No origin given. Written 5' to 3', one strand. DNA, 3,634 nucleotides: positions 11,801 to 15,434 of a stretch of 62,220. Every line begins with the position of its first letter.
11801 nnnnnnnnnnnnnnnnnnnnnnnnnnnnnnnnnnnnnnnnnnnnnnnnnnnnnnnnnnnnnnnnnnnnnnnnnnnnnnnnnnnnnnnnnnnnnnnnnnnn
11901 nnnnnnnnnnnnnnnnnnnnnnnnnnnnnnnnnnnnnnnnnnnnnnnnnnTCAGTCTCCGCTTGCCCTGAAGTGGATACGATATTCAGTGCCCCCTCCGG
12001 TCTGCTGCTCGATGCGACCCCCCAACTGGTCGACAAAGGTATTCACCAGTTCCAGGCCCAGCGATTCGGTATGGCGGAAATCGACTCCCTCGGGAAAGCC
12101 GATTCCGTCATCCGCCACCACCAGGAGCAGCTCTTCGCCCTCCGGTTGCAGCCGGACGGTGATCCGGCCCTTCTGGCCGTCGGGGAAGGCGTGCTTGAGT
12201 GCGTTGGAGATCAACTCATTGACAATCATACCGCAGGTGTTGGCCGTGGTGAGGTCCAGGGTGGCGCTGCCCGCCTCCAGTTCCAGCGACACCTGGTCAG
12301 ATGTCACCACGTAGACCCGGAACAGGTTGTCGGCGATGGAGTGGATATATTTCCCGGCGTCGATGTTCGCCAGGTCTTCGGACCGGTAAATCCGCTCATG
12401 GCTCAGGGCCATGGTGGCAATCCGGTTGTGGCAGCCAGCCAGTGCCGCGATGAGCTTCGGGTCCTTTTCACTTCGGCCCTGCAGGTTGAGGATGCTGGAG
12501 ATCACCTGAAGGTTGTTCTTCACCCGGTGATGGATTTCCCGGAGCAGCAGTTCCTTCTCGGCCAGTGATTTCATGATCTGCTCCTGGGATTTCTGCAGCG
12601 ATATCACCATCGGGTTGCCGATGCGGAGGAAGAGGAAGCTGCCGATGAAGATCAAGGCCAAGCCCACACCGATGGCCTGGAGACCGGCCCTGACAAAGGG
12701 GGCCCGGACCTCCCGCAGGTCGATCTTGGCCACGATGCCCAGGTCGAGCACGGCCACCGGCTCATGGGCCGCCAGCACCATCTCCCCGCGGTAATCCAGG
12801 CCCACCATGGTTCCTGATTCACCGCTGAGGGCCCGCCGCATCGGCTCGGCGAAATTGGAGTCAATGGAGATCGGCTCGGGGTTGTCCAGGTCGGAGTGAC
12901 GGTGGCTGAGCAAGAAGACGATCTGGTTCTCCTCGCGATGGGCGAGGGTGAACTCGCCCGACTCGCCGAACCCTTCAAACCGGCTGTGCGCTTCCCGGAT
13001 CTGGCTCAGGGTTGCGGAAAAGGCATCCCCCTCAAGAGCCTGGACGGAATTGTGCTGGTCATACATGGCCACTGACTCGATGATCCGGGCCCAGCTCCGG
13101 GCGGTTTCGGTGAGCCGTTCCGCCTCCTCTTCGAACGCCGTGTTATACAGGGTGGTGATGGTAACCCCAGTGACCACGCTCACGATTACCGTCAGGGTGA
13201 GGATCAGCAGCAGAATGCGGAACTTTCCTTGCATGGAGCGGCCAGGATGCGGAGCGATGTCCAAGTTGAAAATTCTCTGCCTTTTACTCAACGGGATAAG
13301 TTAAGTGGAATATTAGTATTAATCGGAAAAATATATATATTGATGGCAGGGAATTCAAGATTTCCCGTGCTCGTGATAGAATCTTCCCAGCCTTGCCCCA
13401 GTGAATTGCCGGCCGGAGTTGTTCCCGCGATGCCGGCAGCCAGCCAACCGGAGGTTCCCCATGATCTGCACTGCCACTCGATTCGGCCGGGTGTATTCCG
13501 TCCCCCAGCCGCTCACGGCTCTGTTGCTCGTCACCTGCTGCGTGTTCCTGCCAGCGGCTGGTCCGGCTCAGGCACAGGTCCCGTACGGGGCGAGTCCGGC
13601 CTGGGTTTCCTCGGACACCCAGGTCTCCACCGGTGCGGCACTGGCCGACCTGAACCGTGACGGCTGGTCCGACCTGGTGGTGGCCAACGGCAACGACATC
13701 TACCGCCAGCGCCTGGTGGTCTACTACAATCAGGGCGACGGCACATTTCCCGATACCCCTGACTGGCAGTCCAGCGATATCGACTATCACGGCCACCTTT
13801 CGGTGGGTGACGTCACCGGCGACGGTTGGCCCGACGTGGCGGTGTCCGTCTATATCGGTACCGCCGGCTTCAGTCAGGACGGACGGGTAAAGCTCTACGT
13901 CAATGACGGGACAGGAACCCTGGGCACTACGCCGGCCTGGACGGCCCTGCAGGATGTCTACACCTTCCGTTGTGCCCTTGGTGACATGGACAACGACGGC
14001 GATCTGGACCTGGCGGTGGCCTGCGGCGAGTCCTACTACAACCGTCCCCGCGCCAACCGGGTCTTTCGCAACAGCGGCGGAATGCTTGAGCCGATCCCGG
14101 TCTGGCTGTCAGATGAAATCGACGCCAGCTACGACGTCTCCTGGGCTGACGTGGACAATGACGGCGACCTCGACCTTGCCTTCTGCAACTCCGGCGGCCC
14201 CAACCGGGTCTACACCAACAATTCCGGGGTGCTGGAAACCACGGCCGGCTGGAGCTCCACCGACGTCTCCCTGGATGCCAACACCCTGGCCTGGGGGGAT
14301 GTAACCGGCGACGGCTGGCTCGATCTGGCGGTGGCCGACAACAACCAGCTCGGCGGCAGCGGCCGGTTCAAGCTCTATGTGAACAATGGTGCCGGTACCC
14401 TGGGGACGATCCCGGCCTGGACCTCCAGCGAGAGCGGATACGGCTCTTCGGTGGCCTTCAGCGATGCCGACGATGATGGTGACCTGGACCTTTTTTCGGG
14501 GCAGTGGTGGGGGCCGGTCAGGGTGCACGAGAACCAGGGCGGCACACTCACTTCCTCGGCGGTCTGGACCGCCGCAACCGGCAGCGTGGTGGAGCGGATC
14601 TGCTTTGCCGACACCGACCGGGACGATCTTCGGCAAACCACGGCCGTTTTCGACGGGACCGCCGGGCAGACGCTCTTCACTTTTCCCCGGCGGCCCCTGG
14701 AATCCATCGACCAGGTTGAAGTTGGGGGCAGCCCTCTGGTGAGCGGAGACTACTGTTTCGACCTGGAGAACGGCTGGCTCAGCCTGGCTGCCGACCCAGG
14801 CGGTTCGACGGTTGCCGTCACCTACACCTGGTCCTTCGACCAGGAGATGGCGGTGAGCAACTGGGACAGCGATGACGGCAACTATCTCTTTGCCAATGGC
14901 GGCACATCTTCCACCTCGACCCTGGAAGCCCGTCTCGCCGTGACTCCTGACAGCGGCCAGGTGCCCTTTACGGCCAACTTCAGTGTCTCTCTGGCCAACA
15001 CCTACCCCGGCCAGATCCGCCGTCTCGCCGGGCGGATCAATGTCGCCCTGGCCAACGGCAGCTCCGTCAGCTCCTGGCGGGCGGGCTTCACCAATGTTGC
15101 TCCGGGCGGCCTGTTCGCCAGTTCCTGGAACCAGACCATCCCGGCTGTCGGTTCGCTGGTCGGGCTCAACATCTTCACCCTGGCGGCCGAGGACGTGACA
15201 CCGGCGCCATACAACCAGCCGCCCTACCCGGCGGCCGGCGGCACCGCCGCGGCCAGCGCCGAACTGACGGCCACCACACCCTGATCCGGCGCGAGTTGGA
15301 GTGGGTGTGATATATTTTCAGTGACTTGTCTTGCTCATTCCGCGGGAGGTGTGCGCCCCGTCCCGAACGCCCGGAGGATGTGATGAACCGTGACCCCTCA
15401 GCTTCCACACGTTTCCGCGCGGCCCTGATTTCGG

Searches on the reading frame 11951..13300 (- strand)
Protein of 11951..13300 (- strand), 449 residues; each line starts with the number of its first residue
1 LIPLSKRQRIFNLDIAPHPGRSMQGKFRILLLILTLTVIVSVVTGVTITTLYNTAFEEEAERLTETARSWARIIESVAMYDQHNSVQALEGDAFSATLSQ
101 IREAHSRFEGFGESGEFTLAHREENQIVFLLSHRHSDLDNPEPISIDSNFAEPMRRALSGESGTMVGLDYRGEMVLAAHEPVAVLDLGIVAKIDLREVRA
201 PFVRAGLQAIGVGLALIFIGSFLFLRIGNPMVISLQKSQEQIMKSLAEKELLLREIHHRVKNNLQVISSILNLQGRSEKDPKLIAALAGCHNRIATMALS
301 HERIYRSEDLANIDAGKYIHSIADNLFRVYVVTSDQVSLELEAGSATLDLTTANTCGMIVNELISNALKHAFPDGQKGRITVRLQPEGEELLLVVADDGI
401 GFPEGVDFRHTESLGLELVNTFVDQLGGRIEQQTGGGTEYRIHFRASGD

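Call 46: search_protein_families(library=pfam, proteins=[window:11951-13300:-], max_evalue=0.0001)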
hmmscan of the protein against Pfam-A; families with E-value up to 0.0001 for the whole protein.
window:11951-13300:- (449 aa): 4 families
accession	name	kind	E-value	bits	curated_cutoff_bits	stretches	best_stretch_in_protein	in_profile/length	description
PF07568.18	HisKA_2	-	2.2e-26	92.2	22.3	1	255-330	1-76/76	Histidine kinase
PF02518.31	HATPase_c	-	1.9e-13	51.3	26.4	1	358-446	8-109/111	Histidine kinase-, DNA gyrase B-, and HSP90-like ATPase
PF13581.12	HATPase_c_2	-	1.8e-11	44.6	27.4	1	345-441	21-124/127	Histidine kinase-like ATPase domain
PF07536.20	HWE_HK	-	9.9e-07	29.9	22.8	1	255-308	1-52/83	HWE histidine kinase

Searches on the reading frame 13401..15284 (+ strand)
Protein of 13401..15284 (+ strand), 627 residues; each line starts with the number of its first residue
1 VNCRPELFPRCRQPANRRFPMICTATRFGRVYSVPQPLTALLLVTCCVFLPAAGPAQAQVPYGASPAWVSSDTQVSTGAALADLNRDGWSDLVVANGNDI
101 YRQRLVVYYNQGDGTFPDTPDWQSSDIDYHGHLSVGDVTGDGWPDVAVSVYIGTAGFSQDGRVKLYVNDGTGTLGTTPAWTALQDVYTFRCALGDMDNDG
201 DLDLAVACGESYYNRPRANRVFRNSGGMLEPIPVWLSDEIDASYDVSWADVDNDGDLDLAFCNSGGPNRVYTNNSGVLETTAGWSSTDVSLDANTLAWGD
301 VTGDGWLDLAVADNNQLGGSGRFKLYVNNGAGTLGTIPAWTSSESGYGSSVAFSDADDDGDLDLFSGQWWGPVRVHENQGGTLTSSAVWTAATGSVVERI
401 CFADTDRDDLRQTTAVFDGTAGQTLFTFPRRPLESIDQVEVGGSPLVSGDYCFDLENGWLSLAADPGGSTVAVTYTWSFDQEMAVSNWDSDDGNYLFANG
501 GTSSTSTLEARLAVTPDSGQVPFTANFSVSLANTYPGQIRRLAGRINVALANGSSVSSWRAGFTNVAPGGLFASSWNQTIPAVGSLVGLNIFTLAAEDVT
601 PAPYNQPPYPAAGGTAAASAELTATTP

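Call 9: search_protein_families(library=pfam, proteins=[window:13401-15284:+], max_evalue=0.001)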
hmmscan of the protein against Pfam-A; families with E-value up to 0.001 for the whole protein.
window:13401-15284:+ (627 aa): 2 families
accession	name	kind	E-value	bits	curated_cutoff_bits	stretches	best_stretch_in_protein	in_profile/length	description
PF13517.12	FG-GAP_3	-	5.3e-46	155.5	26.9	6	83-148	1-61/61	FG-GAP-like repeat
PF01839.29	FG-GAP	-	2.3e-17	62.9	22.1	1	133-165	5-36/37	FG-GAP repeat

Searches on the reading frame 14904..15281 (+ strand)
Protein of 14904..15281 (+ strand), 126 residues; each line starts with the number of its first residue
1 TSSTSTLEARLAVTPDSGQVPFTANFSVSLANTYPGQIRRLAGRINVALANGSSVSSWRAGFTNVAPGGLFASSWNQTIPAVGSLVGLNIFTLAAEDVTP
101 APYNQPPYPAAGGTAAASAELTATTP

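Call 49: search_protein_families(library=ncbifam, proteins=[window:14904-15281:+], max_evalue=10)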
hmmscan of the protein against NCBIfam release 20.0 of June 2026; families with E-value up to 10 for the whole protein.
seq(126 aa): 0 families

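Call 50: search_protein_families(library=pfam, proteins=[window:14904-15281:+], max_evalue=10)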
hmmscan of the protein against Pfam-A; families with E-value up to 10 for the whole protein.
seq(126 aa): 0 families

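Call 56: find_homologous_proteins(query=window:14919-15281:+, max_evalue=0.00001)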
Query seq(121 aa) (121 aa): 20 proteins with E <= 0.00001 among 76 candidates.
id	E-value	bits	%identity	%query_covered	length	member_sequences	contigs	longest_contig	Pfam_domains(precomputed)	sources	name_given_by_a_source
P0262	1.3e-39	153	62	88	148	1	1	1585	-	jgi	jgi:hypothetical protein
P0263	4.5e-36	142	59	96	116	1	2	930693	-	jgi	-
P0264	2.1e-35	140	86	64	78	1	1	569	-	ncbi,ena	-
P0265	8.5e-34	134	59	88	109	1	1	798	-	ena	-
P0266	7.6e-33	131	53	98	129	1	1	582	-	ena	-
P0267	7.7e-32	128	53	99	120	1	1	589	-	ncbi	-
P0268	3.4e-31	126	65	79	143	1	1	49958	-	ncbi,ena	-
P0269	7.6e-31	125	58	83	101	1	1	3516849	-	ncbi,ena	-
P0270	4.4e-30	122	58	80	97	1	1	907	-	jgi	jgi:hypothetical protein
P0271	3.1e-28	117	51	98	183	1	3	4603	-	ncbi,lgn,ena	-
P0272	3.7e-25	107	59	75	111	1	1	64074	-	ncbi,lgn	-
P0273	1.2e-24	105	64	73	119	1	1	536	-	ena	-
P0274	9.4e-24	102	53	74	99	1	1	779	-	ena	-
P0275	2.5e-23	101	53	73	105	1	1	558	-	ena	-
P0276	9.5e-23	99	46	94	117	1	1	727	-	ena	-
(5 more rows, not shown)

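Call 63: predict_structure(alignment_id=A3)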
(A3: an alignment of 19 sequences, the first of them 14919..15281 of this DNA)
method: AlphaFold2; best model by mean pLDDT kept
length: 121 residues; sequences in the alignment: 19
mean_pLDDT: 96.3   pTM: 0.85
mean pLDDT of the five models: 96.3, 96.2, 95.9, 94.8, 91.3
residues with pLDDT >= 90: 114; 70-90: 7; 50-70: 0; < 50: 0
segments of 3 or more residues with pLDDT < 50: none
pLDDT, mean of each block of 10 residues (from residue 1): 96 98 96 96 97 96 97 96 98 95 93 98 87
secondary structure, 60 per line:
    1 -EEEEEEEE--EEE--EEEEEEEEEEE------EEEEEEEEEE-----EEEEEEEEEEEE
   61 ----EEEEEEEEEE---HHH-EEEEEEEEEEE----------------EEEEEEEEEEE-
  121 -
elements in order: E2-9 E12-14 E17-27 E34-43 E49-60 E65-74 E82-92 E109-119

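Call 66: fold_search(model_id=the predicted structure, library=pdb)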
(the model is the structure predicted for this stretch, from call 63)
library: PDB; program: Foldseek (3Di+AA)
matches with E <= 10: 1874; with E <= 0.001: 3
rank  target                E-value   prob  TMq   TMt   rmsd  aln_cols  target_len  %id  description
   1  5vi0_A                3.8e-04  1.00  0.67  0.25   3.8       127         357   15  Pseudomonas fluorescens alkylpurine DNA glycosylase AlkC bound to DNA containing an abasic site analog (released 2017-10-25)
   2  5vhv_A                7.1e-04  1.00  0.56  0.22   4.4       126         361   17  Pseudomonas fluorescens alkylpurine DNA glycosylase AlkC bound to DNA containing an oxocarbenium-intermediate analog (released 2017-10-25)
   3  1v8h_A                9.5e-04  1.00  0.51  0.56   4.4       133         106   13  Crystal structure of TT0351 protein from Thermus thermophilus HB8 (released 2005-01-18)
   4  5vi0_B                1.3e-03  1.00  0.61  0.23   3.9       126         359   16  Pseudomonas fluorescens alkylpurine DNA glycosylase AlkC bound to DNA containing an abasic site analog (released 2017-10-25)
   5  4kkr_A                1.6e-03  1.00  0.72  0.41   2.4       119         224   12  Crystal structure of Vibrio cholerae RbmA (crystal form 3) (released 2013-05-22)
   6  3idu_A                1.6e-03  1.00  0.59  0.61   5.5       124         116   14  Crystal Structure of the CARDB domain of the PF1109 protein in complex with di-metal ions from Pyrococcus furiosus, No (released 2009-08-04)
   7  6ysq_C                1.9e-03  1.00  0.59  0.13   4.6       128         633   13  The hC4Nb8 complement inhibitory nanobody in complex with C4b (released 2020-06-24)
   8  5cl2_B                2.1e-03  1.00  0.56  0.31   6.0       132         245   10  Crystal structure of Spo0M, sporulation control protein, from Bacillus subtilis. (released 2015-12-16)
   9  3idu_B                2.2e-03  1.00  0.61  0.66   5.4       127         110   13  Crystal Structure of the CARDB domain of the PF1109 protein in complex with di-metal ions from Pyrococcus furiosus, No (released 2009-08-04)
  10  7uzs                  2.2e-03  1.00  0.60  0.14   4.3       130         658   13  Protein 4.2 (local refinement from consensus reconstruction of ankyrin complex classes) (released 2022-07-20)
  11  6ysq_D                2.3e-03  1.00  0.55  0.12   4.7       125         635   14  The hC4Nb8 complement inhibitory nanobody in complex with C4b (released 2020-06-24)
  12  3gc3_A                2.3e-03  1.00  0.45  0.21   7.3       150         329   11  Crystal Structure of Arrestin2S and Clathrin (released 2009-08-25)
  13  5jtw_B                2.5e-03  1.00  0.60  0.14   4.9       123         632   14  Crystal structure of complement C4b re-refined using iMDFF (released 2016-08-10)
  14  7b2q_B                2.8e-03  1.00  0.52  0.13   5.6       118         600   12  Cryo-EM structure of complement C4b in complex with nanobody B12 (released 2022-03-02)
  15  4be6_A                2.9e-03  1.00  0.73  0.41   2.3       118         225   11  V. cholera biofilm scaffolding protein RbmA (released 2013-12-18)
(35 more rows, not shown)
